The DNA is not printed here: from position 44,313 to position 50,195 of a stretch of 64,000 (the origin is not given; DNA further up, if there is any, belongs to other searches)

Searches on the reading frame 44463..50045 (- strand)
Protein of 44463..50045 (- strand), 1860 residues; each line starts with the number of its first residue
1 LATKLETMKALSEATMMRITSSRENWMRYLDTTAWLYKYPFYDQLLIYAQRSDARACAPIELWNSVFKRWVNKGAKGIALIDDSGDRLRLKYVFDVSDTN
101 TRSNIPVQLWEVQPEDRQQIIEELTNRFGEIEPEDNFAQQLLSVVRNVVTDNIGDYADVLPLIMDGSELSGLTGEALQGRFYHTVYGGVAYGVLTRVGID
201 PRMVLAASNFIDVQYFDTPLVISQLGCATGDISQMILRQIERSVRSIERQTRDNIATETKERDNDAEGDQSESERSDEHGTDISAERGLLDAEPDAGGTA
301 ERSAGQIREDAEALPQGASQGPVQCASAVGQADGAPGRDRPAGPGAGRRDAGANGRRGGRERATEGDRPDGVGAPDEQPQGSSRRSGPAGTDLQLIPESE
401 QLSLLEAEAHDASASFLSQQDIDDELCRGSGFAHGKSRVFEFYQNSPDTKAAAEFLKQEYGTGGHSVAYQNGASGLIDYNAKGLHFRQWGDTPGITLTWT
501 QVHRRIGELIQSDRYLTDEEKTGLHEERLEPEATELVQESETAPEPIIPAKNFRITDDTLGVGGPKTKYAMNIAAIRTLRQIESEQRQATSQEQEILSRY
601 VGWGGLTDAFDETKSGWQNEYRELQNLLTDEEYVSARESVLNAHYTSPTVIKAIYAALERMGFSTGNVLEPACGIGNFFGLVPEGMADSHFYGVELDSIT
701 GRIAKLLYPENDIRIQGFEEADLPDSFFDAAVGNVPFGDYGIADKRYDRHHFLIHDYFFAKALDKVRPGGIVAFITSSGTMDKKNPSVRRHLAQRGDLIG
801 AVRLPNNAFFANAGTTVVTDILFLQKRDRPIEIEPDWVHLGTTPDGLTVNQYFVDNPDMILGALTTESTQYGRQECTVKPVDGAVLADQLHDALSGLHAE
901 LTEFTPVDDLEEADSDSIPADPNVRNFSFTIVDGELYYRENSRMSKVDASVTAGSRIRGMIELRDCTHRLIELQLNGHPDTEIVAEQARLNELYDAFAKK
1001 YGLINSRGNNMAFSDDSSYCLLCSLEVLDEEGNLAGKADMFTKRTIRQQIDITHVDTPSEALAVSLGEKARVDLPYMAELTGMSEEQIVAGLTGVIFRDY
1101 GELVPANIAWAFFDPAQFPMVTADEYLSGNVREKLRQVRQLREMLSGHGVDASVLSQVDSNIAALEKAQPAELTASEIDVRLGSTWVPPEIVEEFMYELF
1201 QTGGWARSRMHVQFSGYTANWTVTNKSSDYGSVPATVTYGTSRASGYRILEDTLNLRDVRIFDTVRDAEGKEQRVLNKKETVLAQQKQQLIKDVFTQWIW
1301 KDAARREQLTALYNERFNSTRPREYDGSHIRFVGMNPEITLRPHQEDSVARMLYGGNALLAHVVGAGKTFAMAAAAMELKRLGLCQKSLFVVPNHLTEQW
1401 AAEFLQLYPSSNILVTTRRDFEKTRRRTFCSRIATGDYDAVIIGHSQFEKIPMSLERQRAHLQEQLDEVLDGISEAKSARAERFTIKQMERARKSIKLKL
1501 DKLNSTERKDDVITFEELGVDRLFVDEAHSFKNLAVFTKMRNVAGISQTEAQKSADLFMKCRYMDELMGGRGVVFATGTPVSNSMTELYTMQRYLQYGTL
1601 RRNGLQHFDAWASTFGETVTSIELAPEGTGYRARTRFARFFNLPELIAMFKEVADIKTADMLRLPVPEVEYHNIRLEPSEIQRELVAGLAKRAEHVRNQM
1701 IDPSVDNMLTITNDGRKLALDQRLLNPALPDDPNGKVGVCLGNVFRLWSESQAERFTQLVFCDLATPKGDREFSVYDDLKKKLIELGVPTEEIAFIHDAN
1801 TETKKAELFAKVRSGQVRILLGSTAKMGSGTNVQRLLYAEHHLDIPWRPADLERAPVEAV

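Call 82: search_protein_families(library=pfam, proteins=[window:44463-50045:-], max_evalue=0.00001)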
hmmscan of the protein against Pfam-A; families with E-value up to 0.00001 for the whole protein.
window:44463-50045:- (1860 aa): 2 families
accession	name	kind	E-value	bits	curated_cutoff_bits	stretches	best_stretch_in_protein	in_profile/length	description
PF04851.21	ResIII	-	2.4e-09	37.8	22.5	1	1339-1533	2-139/164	Type III restriction enzyme, res subunit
PF00176.29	SNF2-rel_dom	-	4.8e-09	36.2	24.9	0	1356-1533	18-139/290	SNF2-related domain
